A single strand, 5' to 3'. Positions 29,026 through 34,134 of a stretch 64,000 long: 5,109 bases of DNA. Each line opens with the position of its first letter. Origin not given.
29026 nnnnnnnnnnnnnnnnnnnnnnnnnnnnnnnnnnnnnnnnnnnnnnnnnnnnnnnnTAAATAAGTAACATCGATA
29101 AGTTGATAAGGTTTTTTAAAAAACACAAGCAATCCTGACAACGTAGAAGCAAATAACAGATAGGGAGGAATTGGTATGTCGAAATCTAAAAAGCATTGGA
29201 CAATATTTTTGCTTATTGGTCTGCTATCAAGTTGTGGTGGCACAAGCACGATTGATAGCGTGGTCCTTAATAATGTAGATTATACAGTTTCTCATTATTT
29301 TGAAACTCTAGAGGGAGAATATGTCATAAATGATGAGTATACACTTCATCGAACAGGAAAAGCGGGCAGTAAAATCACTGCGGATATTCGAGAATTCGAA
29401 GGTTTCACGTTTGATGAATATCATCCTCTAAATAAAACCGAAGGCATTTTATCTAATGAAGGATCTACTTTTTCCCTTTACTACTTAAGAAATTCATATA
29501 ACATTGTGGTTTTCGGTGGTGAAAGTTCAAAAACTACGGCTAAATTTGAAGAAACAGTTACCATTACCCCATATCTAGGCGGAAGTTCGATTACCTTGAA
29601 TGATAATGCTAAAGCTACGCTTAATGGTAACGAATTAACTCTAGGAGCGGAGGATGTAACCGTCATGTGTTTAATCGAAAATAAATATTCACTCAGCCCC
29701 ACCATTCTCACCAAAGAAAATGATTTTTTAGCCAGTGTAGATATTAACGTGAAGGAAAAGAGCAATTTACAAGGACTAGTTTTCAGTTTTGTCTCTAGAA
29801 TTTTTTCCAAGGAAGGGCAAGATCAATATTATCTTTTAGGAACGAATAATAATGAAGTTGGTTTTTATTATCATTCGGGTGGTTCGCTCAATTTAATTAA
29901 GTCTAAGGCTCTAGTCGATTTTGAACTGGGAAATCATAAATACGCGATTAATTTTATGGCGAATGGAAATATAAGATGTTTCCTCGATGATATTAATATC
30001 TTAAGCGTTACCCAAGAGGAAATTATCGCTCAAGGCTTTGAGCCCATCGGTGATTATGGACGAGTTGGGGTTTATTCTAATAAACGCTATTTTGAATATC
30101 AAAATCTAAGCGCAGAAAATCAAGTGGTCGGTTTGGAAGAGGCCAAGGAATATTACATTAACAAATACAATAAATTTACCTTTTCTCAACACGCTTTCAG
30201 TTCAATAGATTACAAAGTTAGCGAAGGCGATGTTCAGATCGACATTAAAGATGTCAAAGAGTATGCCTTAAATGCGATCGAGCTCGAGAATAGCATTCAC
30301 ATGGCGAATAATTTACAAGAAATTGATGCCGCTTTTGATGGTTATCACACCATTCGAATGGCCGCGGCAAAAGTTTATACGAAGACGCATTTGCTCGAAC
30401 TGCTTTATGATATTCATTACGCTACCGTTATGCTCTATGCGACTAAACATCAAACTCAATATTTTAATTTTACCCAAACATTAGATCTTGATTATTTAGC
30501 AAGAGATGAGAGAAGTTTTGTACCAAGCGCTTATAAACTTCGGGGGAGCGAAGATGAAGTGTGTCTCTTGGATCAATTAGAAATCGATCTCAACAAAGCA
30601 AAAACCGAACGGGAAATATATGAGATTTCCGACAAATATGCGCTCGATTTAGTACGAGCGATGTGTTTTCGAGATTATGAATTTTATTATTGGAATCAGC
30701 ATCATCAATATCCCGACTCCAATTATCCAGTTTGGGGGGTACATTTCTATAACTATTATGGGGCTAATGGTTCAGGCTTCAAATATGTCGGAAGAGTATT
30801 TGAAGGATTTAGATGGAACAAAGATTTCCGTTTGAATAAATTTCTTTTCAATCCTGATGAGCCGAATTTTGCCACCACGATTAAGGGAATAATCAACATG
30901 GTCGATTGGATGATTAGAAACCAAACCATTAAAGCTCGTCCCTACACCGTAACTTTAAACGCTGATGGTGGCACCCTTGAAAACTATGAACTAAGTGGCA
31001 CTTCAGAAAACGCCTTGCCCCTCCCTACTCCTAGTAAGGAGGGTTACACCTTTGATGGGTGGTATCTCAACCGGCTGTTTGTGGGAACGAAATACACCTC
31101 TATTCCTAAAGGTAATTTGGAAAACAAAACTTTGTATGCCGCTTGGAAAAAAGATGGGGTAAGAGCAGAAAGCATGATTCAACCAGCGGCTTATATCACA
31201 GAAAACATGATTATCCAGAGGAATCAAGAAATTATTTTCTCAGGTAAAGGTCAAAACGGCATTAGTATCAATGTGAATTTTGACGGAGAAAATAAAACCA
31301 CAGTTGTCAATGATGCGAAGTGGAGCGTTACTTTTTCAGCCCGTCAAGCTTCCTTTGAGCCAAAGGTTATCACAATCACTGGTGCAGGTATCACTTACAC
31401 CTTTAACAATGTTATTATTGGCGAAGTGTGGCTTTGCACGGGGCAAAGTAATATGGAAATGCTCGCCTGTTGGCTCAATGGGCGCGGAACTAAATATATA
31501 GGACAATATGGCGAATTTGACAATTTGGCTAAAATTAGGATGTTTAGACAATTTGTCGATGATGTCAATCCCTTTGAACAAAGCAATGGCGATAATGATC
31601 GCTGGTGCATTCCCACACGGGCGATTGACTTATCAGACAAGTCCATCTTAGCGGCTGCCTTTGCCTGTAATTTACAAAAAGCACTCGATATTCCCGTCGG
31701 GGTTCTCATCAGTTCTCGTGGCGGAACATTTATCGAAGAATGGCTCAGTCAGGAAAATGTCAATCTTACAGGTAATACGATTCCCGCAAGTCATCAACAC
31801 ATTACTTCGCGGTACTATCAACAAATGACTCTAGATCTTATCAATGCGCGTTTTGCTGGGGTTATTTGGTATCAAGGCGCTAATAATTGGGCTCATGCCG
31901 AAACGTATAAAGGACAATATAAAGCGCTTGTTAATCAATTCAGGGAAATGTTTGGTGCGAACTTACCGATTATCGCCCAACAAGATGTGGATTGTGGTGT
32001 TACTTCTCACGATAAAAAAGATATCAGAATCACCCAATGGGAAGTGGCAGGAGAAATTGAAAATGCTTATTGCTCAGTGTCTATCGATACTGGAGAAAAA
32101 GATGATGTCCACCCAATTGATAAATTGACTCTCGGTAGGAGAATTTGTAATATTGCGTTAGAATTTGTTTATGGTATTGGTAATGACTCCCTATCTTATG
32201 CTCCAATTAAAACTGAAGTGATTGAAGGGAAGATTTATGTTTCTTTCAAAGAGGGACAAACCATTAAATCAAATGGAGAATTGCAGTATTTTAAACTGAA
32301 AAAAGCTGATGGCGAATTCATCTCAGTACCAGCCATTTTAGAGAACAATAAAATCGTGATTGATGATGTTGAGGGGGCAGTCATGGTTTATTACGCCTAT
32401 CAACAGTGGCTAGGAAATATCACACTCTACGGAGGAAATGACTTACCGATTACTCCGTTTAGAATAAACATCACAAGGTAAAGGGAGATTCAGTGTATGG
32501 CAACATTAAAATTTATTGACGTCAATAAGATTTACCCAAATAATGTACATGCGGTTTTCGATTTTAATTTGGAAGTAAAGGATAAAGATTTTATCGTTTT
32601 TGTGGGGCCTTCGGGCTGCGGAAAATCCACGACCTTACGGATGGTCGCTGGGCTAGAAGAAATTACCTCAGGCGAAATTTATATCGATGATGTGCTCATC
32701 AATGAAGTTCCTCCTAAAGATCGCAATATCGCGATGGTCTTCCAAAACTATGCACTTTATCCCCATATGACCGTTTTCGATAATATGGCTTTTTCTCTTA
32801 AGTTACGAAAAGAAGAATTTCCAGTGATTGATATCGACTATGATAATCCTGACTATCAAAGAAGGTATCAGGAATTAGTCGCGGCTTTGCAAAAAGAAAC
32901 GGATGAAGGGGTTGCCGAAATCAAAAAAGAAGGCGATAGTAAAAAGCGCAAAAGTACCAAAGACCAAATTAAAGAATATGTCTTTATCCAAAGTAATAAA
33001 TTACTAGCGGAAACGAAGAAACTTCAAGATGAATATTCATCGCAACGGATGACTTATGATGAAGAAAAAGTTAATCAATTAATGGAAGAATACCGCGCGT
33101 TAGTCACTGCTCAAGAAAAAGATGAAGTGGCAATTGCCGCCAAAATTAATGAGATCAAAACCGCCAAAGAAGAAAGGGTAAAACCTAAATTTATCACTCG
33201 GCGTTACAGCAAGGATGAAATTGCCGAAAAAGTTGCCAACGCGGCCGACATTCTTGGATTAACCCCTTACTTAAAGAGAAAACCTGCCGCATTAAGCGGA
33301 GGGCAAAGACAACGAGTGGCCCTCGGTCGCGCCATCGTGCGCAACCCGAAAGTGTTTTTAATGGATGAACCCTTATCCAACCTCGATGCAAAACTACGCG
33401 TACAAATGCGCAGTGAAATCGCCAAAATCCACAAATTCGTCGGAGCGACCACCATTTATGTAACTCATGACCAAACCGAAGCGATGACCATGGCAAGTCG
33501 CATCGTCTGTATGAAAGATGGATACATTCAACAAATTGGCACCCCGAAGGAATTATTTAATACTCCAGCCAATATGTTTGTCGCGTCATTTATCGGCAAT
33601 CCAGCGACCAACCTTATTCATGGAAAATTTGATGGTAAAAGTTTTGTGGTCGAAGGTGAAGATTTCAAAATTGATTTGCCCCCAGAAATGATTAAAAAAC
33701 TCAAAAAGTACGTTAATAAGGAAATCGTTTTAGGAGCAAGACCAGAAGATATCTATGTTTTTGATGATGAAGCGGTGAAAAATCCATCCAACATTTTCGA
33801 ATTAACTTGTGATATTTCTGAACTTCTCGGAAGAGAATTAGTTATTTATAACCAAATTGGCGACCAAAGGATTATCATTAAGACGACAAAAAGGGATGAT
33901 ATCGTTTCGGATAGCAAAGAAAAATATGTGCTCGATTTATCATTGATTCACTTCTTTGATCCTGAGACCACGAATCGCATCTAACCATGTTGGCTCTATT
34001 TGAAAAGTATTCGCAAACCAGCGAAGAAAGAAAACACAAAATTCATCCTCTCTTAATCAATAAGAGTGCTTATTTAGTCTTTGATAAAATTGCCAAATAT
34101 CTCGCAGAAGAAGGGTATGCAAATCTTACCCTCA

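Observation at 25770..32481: Tandemly duplicated ~1100-aa lipoproteins that fuse a Listeria-Bacteroides repeat to a sialate-O-acetylesterase-like (GQSNMEM) domain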

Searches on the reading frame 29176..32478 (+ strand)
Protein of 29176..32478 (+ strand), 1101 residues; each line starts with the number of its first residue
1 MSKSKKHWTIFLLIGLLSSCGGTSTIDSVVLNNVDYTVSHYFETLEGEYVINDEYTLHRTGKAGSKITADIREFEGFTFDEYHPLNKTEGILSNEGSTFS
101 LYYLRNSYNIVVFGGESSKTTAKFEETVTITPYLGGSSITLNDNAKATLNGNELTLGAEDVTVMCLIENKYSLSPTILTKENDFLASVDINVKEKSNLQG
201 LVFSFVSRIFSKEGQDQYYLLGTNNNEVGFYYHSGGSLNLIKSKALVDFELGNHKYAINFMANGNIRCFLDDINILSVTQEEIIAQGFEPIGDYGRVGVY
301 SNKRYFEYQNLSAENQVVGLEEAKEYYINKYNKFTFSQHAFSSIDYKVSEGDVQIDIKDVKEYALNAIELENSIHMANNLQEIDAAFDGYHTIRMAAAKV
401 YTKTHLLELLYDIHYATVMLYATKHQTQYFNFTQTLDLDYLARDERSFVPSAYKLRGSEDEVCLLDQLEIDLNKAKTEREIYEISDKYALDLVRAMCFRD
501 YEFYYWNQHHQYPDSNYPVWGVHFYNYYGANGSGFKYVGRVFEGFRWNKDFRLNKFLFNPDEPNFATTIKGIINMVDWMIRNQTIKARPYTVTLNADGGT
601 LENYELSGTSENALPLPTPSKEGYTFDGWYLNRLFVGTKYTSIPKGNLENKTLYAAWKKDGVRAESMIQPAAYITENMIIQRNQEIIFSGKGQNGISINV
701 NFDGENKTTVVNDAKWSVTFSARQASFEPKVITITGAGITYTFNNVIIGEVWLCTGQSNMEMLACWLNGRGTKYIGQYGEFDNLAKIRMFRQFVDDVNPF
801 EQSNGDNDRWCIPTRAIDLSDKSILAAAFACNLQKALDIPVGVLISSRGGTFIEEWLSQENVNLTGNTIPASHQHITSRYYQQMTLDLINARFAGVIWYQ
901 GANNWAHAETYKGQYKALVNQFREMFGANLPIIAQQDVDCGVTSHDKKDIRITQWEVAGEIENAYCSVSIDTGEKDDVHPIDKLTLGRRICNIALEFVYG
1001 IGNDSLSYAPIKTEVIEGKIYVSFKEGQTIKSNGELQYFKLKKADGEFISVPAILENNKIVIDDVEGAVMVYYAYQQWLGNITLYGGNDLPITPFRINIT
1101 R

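Call 6: search_protein_families(library=pfam, proteins=[window:29176-32478:+], max_evalue=0.1)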
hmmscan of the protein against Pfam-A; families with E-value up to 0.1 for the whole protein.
window:29176-32478:+ (1101 aa): 3 families
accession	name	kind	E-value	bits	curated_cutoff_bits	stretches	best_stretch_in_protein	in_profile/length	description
PF03629.24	SASA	-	1.1e-14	55.1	24.8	1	750-979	3-207/226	Carbohydrate esterase, sialic acid-specific acetylesterase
PF09479.16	Flg_new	-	5.8e-14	52.4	27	1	590-655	1-64/65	Listeria-Bacteroides repeat domain (List_Bact_rpt)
PF06458.18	MucBP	-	0.046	14.9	23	1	41-103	6-62/63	MucBP domain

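Call 7: search_protein_families(library=ncbifam, proteins=[window:29176-32478:+], max_evalue=0.1)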
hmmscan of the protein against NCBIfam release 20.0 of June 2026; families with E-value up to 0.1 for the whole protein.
window:29176-32478:+ (1101 aa): 2 families
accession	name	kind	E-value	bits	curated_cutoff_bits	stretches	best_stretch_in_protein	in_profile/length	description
TIGR02543.1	List_Bact_rpt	repeat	5.1e-10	39.6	20.95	1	619-660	1-43/44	TIGR02543 family repeat protein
NF033510.3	Ca_tandemer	repeat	0.00031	21.1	50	1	681-723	28-72/96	Ca2+-stabilized repeat-containing adhesin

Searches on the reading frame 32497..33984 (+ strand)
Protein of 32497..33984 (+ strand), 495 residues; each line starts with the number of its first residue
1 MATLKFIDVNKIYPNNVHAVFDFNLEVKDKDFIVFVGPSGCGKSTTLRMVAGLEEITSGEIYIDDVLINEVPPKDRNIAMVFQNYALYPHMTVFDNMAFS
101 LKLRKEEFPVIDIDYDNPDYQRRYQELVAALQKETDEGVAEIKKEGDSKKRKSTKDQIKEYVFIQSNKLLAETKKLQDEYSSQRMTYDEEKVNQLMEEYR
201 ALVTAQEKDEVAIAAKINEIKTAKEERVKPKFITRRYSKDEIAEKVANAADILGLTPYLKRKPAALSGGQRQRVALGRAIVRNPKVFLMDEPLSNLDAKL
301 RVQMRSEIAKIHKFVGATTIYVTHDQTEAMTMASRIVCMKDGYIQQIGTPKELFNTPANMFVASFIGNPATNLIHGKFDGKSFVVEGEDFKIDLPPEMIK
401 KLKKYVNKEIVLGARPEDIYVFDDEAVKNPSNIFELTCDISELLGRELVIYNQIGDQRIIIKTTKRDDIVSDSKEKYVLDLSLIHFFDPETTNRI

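Call 9: search_protein_families(library=pfam, proteins=[window:32497-33984:+], max_evalue=0.001)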
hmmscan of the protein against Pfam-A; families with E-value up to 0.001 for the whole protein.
window:32497-33984:+ (495 aa): 5 families
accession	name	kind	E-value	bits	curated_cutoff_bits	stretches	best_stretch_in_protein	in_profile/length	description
PF00005.33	ABC_tran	-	2.8e-30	106.1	25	2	22-132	3-93/137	ABC transporter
PF17912.7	OB_MalK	-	7.4e-11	43.2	27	1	367-419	1-53/53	MalK OB fold domain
PF03215.21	Rad17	-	7.3e-05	23.2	23.8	1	24-97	39-112/186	Rad17 P-loop domain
PF02463.25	SMC_N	-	0.00012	22.1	40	0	204-340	66-215/220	RecF/RecN/SMC N terminal domain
PF13401.12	AAA_22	-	0.00036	21.3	27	1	29-105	4-33/130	AAA domain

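Call 51: search_protein_families(library=ncbifam, proteins=[window:32497-33981:+], max_evalue=0.01)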
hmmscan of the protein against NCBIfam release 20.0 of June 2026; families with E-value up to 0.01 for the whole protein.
window:32497-33981:+ (495 aa): 188 families (the best 25 are shown)
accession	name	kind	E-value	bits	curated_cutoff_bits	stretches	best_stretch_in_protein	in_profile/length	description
NF008653.0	PRK11650.1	subfamily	9.8e-135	449.2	432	2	234-495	103-355/357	sn-glycerol-3-phosphate ABC transporter ATP-binding protein UgpC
NF008233.0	PRK11000.1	equivalog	3e-105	352.1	568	2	237-476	105-340/369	maltose/maltodextrin ABC transporter ATP-binding protein MalK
NF040933.2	ABC_arch_GlcV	equivalog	1.6e-92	310.1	450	2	235-487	111-357/357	glucose ABC transporter ATP-binding protein GlcV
NF006987.0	PRK09452.1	equivalog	1.9e-89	300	482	2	234-423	116-303/378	spermidine/putrescine ABC transporter ATP-binding protein PotA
TIGR01187.1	potA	subfamily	6.8e-86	288.3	355.6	2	235-468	70-302/325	polyamine ABC transporter ATP-binding protein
TIGR03265.1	PhnT2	equivalog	1e-85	288.1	457.7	2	233-453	102-311/353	putative 2-aminoethylphosphonate ABC transporter ATP-binding protein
NF043075.1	MMSYN1_0197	equivalog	1.5e-83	280.6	550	2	234-427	101-286/341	spermidine/putrescine ABC transporter ATP-binding protein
NF008513.0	PRK11432.1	equivalog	1.1e-74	251.5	496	2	236-482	107-340/351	ferric ABC transporter ATP-binding protein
NF040840.2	tungstate_WtpC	equivalog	2.2e-74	250.8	440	2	234-438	99-295/347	tungstate ABC transporter ATP-binding protein WtpC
TIGR00968.1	3a0106s01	subfamily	2.9e-71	239.7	342.75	2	235-368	100-233/237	sulfate ABC transporter ATP-binding protein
TIGR03258.1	PhnT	equivalog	2e-70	237.6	499.15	2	232-368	105-242/359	2-aminoethylphosphonate ABC transport system ATP-binding subunit PhnT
NF008621.0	PRK11607.1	equivalog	6.7e-69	232.5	613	2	236-424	120-307/377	putrescine ABC transporter ATP-binding subunit PotG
NF008105.0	PRK10851.1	equivalog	3.5e-65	220.1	502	2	235-398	106-267/362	sulfate/thiosulfate ABC transporter ATP-binding protein CysA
TIGR01186.1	proV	subfamily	7.1e-63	212.9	326.6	2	237-368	101-232/363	betaine/proline/choline family ABC transporter ATP-binding protein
TIGR01277.1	thiQ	equivalog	1.5e-49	168.5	245.05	2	243-348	106-211/213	thiamine ABC transporter ATP-binding protein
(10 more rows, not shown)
